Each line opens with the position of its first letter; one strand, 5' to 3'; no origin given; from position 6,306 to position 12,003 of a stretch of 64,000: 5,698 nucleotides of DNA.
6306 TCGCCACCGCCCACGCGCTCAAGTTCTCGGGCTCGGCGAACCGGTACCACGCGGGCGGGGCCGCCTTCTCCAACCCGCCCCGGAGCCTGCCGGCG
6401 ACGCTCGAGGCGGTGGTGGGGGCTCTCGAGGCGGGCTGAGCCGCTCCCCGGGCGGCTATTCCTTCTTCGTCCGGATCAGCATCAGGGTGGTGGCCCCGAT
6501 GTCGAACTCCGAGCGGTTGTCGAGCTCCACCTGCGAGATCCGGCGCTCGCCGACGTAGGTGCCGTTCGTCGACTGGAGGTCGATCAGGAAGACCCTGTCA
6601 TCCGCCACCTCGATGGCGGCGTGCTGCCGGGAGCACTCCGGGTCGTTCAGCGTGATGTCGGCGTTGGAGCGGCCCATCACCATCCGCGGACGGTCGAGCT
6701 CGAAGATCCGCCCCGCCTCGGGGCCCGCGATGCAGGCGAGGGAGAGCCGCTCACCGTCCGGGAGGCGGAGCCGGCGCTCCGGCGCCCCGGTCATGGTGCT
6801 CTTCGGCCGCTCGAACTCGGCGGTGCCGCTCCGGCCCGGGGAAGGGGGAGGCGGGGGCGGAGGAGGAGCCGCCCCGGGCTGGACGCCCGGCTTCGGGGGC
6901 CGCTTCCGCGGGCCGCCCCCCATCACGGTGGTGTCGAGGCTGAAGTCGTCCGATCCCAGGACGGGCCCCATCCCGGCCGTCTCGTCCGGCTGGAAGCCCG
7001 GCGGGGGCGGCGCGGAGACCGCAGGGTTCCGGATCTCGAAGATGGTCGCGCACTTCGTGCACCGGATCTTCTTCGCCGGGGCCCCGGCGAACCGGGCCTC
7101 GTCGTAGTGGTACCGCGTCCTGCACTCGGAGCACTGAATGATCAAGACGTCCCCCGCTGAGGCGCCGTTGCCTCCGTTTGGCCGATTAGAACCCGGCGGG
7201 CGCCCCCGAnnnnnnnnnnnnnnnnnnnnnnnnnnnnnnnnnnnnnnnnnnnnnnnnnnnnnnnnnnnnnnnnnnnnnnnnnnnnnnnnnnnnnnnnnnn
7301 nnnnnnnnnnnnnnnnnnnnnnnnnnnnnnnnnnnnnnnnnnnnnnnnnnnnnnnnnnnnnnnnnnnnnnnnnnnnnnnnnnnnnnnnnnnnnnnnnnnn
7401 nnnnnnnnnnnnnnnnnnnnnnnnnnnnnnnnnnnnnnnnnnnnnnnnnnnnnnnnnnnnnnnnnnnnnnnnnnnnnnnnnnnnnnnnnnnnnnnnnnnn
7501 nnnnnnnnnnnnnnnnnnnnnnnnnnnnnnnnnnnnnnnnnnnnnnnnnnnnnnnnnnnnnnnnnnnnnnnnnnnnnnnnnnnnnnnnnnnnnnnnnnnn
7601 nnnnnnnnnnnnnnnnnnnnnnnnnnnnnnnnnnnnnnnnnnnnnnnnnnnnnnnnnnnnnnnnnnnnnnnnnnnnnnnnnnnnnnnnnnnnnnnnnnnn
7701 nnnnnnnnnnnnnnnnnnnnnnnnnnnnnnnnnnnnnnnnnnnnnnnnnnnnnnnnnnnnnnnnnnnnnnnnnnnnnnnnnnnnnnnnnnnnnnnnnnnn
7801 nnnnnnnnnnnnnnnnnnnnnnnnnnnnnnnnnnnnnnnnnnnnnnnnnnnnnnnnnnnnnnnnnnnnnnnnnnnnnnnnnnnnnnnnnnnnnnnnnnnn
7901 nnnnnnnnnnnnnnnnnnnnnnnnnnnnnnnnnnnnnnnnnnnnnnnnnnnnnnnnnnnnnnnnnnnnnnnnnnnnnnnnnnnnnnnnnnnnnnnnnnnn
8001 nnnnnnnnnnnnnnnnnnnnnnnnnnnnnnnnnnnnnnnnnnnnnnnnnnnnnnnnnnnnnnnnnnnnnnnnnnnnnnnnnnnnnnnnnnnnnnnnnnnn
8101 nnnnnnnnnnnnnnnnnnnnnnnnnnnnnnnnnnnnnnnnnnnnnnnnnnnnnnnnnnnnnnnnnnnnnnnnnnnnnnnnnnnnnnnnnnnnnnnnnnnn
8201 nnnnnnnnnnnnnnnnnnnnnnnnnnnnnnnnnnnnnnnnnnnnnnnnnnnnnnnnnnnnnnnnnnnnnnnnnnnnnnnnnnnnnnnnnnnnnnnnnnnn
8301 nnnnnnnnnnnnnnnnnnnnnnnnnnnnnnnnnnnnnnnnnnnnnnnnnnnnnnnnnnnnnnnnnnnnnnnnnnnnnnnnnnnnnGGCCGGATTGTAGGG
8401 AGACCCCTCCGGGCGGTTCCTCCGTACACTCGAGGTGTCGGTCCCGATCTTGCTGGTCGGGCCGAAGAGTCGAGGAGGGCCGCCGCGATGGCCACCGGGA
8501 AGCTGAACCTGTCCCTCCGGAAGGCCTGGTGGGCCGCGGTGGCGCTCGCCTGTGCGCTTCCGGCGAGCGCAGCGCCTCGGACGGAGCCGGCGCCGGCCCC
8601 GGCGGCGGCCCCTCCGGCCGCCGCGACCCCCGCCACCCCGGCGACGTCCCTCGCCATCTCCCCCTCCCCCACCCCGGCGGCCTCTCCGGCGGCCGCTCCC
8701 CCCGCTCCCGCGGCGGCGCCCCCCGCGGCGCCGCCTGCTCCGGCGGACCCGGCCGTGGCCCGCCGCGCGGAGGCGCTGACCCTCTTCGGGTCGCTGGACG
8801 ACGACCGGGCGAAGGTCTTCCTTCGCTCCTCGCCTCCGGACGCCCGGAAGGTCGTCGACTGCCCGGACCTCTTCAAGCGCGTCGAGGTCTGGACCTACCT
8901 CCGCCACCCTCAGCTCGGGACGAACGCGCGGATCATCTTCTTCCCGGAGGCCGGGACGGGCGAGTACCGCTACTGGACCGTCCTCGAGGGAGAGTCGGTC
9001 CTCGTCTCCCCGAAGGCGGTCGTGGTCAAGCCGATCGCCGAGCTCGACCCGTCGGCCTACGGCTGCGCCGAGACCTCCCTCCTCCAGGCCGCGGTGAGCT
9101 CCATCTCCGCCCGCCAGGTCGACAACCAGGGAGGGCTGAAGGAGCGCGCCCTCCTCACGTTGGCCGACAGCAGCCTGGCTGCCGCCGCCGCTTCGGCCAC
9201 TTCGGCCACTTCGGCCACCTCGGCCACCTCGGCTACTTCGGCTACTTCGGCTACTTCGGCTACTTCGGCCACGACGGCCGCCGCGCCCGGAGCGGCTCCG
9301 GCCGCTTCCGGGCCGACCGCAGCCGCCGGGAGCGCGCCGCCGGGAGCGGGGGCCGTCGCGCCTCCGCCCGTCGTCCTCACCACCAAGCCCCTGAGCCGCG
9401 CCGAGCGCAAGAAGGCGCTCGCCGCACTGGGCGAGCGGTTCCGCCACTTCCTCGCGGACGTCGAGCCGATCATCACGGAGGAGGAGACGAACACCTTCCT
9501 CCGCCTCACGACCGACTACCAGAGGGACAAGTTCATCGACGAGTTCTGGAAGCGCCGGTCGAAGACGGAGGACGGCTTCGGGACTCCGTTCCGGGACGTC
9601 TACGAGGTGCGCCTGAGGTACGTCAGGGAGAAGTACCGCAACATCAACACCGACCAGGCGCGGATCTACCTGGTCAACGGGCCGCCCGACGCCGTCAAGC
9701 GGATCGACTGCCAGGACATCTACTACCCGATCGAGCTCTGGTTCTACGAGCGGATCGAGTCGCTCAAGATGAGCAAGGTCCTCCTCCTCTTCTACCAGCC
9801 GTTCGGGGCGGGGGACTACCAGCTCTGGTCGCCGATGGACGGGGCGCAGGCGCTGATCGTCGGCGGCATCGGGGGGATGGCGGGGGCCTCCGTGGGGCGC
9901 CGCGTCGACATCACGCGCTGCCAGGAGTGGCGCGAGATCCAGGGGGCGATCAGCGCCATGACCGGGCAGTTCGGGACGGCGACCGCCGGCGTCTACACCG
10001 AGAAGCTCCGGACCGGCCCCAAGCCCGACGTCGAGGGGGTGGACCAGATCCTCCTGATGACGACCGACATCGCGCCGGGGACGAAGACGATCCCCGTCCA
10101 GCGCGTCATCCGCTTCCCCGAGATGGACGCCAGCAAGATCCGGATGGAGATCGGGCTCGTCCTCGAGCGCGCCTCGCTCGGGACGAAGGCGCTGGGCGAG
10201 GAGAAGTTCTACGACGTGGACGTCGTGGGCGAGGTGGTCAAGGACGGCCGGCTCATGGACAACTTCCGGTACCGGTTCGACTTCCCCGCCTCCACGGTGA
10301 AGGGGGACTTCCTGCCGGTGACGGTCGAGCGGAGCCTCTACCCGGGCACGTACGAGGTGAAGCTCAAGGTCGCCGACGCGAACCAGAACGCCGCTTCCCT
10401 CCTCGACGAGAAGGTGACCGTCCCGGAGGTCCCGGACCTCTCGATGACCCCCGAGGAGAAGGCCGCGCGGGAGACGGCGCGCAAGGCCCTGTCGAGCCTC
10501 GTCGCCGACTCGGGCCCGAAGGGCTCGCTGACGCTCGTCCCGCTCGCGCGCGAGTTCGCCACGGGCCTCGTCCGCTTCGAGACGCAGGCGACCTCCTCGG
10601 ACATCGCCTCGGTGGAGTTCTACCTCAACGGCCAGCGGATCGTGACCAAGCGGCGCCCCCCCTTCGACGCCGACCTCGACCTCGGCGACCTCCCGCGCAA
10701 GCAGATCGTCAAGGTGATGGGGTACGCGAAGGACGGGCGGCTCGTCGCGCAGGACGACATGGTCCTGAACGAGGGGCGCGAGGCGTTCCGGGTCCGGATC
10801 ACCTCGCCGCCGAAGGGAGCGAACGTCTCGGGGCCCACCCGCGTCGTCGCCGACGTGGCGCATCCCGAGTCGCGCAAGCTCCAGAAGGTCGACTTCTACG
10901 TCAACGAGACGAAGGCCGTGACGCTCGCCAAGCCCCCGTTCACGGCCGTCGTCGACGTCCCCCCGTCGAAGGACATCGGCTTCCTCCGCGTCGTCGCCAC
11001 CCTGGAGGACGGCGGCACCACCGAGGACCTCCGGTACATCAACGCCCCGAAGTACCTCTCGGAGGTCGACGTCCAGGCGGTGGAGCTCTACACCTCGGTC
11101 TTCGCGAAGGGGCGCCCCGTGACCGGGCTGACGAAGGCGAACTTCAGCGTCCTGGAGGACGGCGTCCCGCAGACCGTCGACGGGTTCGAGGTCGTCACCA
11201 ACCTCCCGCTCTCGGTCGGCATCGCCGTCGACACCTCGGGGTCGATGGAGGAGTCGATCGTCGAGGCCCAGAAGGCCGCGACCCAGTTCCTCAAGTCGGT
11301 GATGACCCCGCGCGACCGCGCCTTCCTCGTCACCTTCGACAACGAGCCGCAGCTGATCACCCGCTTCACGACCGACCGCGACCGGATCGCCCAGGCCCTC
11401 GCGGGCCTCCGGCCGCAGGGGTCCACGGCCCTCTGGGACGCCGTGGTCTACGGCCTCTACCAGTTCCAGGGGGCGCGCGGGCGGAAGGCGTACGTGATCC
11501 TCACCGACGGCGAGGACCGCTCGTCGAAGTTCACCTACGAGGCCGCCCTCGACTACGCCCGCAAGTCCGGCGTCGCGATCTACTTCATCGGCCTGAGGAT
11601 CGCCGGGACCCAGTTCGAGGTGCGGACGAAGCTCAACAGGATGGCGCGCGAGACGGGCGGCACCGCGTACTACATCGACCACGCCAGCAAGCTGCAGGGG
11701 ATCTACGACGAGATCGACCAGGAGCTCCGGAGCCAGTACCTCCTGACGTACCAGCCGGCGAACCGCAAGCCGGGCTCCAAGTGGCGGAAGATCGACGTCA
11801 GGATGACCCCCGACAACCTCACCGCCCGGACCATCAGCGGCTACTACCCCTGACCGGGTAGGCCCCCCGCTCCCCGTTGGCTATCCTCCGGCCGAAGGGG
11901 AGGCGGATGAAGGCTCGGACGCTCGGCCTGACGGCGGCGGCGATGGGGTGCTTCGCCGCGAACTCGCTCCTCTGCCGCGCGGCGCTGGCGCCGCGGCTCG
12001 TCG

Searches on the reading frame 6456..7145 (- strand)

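Call 81: search_protein_families(library=pfam, proteins=[window:6456-7145:-], max_evalue=0.00001)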
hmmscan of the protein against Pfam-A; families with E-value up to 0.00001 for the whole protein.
window:6456-7145:- (229 aa): 4 families
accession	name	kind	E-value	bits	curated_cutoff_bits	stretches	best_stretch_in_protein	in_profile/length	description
PF00498.31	FHA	-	9.8e-18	64.8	20.7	1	156-217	2-67/67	FHA domain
PF16697.10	Yop-YscD_cpl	-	1.1e-15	58.1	33.2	1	139-224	3-91/94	Inner membrane component of T3SS, cytoplasmic domain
PF13717.11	Zn_ribbon_4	-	4.2e-08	33.4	30.3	1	1-36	1-35/36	zinc-ribbon domain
PF13719.11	Zn_ribbon_5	-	1.1e-06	28.7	29.3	1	1-37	1-36/37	zinc-ribbon domain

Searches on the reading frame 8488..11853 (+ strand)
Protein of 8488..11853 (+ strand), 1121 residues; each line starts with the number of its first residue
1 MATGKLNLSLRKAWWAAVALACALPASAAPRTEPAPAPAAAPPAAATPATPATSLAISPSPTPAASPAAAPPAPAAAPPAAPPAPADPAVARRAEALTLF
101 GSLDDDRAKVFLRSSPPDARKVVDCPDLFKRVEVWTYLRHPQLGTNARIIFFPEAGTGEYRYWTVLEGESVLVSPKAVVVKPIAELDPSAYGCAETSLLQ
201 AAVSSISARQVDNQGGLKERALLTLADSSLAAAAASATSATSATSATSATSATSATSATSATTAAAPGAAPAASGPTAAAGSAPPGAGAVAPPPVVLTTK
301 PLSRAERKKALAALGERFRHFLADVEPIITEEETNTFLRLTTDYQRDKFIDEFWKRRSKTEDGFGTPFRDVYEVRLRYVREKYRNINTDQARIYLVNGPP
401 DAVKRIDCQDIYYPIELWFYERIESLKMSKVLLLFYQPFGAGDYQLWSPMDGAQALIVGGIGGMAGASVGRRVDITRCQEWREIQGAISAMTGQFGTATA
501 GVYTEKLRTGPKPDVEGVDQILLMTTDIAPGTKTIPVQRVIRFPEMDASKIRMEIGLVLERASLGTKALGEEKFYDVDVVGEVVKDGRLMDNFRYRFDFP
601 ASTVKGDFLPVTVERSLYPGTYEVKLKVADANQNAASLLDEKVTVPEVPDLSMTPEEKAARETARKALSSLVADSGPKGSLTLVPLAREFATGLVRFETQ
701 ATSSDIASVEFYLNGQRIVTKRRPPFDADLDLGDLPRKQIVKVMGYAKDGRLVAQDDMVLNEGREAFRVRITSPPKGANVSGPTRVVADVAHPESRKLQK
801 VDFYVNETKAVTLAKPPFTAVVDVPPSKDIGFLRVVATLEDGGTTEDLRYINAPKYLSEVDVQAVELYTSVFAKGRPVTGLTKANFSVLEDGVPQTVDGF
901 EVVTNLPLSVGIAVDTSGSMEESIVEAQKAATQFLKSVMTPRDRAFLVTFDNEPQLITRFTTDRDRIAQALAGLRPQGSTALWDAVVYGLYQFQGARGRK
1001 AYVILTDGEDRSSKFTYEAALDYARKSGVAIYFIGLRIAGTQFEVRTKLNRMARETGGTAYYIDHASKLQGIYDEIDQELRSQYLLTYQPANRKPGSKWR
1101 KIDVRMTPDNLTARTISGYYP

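Call 81: search_protein_families(library=pfam, proteins=[window:8488-11853:+], max_evalue=0.00001)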
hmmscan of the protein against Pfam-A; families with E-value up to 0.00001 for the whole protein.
window:8488-11853:+ (1121 aa): 3 families
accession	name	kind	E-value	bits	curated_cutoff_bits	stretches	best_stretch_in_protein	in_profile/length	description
PF00092.34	VWA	-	2.1e-15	57.8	23.8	1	912-1074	4-173/174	von Willebrand factor type A domain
PF13519.12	VWA_2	-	3.9e-12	47.2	27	1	912-1009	3-107/107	von Willebrand factor type A domain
PF17957.7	Big_7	-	1.3e-10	42.2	24.1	0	769-824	3-58/70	Bacterial Ig domain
